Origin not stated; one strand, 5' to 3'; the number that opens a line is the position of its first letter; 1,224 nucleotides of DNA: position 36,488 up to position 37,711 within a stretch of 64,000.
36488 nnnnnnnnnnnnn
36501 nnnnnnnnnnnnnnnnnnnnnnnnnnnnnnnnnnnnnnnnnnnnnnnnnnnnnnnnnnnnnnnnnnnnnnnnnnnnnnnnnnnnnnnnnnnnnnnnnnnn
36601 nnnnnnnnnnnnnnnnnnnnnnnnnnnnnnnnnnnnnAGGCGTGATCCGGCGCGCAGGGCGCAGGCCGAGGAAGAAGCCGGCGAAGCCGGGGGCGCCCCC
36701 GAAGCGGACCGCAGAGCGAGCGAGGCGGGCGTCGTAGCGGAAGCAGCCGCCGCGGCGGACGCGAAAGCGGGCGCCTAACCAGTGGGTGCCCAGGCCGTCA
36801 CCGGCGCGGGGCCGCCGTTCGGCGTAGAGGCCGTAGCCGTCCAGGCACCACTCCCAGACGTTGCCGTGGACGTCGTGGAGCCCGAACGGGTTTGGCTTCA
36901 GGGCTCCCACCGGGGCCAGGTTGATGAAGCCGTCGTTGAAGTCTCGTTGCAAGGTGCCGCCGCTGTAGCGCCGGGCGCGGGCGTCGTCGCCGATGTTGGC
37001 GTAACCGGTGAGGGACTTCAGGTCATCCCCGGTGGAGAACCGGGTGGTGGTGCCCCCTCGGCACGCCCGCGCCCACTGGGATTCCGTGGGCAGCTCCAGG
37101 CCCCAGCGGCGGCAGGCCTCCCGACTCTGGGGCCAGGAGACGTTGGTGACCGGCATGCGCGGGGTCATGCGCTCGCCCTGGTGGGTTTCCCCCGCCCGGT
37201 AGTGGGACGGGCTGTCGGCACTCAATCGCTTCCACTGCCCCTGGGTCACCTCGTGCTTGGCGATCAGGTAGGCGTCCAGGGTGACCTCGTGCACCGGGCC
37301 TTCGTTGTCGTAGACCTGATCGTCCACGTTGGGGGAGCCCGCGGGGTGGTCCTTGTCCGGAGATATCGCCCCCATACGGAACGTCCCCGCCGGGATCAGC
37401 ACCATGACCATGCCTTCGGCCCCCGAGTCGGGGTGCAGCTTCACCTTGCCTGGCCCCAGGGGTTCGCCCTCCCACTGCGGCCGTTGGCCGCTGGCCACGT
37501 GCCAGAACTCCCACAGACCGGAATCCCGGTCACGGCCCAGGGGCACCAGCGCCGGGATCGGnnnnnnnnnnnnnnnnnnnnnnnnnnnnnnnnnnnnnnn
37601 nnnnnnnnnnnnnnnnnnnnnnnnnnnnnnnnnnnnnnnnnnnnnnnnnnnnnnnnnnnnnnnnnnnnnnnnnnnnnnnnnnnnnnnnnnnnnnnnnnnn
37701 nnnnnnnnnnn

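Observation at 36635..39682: The diversified protein is a transmembrane Ser/Thr kinase: a candidate hypervariable receptor kinase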

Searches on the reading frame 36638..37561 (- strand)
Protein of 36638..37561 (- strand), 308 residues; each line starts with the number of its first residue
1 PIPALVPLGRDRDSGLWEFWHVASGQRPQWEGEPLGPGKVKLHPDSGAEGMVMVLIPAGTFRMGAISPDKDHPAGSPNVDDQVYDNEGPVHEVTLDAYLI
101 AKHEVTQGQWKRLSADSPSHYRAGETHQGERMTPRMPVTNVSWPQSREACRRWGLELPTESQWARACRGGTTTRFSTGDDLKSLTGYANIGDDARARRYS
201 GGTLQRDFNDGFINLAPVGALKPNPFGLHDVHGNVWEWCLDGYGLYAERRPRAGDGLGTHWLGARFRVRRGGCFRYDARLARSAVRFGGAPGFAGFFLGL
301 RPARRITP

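Call 20: search_solved_structures(query=window:36638-37561:-, max_evalue=0.01, show_alignments=3)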
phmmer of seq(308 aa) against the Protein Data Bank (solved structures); distinct sequences matched with E-value up to 0.01: 26.
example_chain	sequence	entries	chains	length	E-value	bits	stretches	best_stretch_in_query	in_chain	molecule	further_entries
6s07_A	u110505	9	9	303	5.1e-18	68.7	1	128-275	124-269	Formylglycine-generating enzyme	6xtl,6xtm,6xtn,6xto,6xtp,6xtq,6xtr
5nxl_A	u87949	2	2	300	1.3e-17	67.4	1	128-275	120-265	Non-specific serine/threonine protein kinase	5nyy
2aii_X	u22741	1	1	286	3.8e-17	65.9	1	134-301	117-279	Sulfatase modifying factor 1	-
5ssy_A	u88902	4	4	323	4e-17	65.8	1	133-301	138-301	Formylglycine-generating enzyme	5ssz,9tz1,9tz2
2y3c_A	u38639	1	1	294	4.4e-17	65.7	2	89-163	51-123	TREPONEMA DENTICOLA VARIABLE PROTEIN 1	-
1y1e_X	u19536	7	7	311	4.4e-17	65.7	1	133-301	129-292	C-alpha-formyglycine-generating enzyme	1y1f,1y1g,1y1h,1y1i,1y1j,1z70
2afy_X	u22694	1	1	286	6.3e-17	65.1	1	133-303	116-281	Sulfatase modifying factor 1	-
2aft_X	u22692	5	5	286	6.5e-17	65.1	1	133-301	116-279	Sulfatase modifying factor 1 | Sulfatase-modifying factor 1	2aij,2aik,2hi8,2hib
31dc_A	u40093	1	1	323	7.1e-17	65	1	134-301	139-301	Formylglycine-generating enzyme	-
5ssx_A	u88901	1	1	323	1.1e-16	64.4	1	133-301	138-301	Formylglycine-generating enzyme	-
8aru_A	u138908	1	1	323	3.2e-16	62.8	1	134-301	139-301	Formylglycine-generating enzyme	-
6muj_A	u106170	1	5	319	8.2e-14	54.9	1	120-303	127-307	Formylglycine-generating enzyme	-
2q17_A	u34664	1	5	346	1.3e-13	54.2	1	120-303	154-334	formylglycine generating enzyme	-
5hha_A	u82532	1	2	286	4.8e-12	49.1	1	53-305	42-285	PvdO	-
7ml6_A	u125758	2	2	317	1.2e-11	47.8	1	127-307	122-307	CalU17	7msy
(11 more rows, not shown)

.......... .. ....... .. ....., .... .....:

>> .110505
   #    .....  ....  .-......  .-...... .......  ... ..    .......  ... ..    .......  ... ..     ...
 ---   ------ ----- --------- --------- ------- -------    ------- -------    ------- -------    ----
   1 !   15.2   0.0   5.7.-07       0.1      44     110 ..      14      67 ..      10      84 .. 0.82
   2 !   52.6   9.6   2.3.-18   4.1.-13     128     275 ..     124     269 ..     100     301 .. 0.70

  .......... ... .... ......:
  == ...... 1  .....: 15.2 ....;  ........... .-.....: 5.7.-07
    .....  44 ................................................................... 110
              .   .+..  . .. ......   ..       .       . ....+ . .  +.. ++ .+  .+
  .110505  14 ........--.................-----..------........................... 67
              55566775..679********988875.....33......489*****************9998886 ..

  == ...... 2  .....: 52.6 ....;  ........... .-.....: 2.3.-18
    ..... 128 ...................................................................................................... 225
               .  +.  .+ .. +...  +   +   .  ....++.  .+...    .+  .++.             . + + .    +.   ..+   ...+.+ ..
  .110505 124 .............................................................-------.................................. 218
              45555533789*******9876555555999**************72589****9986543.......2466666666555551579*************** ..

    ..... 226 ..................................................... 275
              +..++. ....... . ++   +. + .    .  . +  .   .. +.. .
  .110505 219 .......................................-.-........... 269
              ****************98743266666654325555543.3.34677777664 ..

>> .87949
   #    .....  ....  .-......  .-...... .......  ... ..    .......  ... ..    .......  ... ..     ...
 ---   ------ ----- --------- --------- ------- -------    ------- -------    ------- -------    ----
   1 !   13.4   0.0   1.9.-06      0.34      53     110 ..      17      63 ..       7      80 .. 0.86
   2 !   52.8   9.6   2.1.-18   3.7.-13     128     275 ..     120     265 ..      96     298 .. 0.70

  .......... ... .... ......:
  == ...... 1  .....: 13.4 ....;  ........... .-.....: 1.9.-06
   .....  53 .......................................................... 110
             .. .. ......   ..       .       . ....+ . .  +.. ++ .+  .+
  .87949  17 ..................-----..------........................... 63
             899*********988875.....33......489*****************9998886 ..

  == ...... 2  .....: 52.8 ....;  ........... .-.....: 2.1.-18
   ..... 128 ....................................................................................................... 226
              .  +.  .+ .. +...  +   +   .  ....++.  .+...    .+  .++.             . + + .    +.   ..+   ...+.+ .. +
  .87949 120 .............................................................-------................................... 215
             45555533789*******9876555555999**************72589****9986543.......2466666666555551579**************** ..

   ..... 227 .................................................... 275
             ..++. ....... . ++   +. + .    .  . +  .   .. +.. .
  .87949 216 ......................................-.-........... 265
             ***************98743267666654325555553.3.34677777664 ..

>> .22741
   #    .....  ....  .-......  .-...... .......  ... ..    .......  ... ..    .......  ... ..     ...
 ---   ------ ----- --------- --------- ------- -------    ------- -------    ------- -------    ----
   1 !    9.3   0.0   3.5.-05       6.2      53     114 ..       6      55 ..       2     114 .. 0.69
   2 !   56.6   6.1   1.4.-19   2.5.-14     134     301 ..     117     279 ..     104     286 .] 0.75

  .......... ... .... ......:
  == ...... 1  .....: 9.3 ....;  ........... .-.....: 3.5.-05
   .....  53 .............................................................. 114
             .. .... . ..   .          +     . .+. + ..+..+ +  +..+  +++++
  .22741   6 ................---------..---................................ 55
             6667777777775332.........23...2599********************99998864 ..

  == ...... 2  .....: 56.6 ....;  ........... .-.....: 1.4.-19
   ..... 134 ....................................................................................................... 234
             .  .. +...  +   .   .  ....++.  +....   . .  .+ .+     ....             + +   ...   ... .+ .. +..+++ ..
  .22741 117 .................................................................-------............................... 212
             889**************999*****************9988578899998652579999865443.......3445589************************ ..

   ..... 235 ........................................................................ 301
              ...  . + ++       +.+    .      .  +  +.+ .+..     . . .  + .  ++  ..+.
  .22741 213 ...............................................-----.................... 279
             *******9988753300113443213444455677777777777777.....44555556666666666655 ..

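Call 75: search_solved_structures(query=window:36638-37405:-, max_evalue=1e-10, show_alignments=5)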
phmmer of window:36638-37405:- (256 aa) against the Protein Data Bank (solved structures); distinct sequences matched with E-value up to 1e-10: 17.
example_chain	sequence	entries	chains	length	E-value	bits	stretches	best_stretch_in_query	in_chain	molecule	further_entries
5nxl_A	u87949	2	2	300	1.2e-17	67.8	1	76-223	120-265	Non-specific serine/threonine protein kinase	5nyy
6s07_A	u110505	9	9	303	1.3e-17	67.6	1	76-223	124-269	Formylglycine-generating enzyme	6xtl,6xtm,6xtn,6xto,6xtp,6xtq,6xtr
2y3c_A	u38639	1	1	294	1.9e-17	67.1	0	37-112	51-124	TREPONEMA DENTICOLA VARIABLE PROTEIN 1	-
2aii_X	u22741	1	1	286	2.8e-17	66.5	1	81-249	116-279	Sulfatase modifying factor 1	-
1y1e_X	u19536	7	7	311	3.9e-17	66.1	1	81-249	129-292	C-alpha-formyglycine-generating enzyme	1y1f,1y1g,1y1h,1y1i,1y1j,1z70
2aft_X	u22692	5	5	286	4.8e-17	65.8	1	82-249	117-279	Sulfatase modifying factor 1 | Sulfatase-modifying factor 1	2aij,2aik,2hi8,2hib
5ssy_A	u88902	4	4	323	4.8e-17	65.8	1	81-249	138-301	Formylglycine-generating enzyme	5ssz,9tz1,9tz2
2afy_X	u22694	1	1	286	5.5e-17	65.6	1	82-251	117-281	Sulfatase modifying factor 1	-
31dc_A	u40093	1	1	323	6.1e-17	65.4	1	81-249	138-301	Formylglycine-generating enzyme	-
5ssx_A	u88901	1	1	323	1.3e-16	64.4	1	81-249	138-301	Formylglycine-generating enzyme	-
8aru_A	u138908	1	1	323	2.7e-16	63.3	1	81-249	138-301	Formylglycine-generating enzyme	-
6muj_A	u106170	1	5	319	6.2e-14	55.6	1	68-251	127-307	Formylglycine-generating enzyme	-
2q17_A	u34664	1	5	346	8.1e-14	55.2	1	68-251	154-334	formylglycine generating enzyme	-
5hha_A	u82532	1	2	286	8.1e-12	48.6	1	1-253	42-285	PvdO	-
7ml6_A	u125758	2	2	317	1.7e-11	47.5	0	75-255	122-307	CalU17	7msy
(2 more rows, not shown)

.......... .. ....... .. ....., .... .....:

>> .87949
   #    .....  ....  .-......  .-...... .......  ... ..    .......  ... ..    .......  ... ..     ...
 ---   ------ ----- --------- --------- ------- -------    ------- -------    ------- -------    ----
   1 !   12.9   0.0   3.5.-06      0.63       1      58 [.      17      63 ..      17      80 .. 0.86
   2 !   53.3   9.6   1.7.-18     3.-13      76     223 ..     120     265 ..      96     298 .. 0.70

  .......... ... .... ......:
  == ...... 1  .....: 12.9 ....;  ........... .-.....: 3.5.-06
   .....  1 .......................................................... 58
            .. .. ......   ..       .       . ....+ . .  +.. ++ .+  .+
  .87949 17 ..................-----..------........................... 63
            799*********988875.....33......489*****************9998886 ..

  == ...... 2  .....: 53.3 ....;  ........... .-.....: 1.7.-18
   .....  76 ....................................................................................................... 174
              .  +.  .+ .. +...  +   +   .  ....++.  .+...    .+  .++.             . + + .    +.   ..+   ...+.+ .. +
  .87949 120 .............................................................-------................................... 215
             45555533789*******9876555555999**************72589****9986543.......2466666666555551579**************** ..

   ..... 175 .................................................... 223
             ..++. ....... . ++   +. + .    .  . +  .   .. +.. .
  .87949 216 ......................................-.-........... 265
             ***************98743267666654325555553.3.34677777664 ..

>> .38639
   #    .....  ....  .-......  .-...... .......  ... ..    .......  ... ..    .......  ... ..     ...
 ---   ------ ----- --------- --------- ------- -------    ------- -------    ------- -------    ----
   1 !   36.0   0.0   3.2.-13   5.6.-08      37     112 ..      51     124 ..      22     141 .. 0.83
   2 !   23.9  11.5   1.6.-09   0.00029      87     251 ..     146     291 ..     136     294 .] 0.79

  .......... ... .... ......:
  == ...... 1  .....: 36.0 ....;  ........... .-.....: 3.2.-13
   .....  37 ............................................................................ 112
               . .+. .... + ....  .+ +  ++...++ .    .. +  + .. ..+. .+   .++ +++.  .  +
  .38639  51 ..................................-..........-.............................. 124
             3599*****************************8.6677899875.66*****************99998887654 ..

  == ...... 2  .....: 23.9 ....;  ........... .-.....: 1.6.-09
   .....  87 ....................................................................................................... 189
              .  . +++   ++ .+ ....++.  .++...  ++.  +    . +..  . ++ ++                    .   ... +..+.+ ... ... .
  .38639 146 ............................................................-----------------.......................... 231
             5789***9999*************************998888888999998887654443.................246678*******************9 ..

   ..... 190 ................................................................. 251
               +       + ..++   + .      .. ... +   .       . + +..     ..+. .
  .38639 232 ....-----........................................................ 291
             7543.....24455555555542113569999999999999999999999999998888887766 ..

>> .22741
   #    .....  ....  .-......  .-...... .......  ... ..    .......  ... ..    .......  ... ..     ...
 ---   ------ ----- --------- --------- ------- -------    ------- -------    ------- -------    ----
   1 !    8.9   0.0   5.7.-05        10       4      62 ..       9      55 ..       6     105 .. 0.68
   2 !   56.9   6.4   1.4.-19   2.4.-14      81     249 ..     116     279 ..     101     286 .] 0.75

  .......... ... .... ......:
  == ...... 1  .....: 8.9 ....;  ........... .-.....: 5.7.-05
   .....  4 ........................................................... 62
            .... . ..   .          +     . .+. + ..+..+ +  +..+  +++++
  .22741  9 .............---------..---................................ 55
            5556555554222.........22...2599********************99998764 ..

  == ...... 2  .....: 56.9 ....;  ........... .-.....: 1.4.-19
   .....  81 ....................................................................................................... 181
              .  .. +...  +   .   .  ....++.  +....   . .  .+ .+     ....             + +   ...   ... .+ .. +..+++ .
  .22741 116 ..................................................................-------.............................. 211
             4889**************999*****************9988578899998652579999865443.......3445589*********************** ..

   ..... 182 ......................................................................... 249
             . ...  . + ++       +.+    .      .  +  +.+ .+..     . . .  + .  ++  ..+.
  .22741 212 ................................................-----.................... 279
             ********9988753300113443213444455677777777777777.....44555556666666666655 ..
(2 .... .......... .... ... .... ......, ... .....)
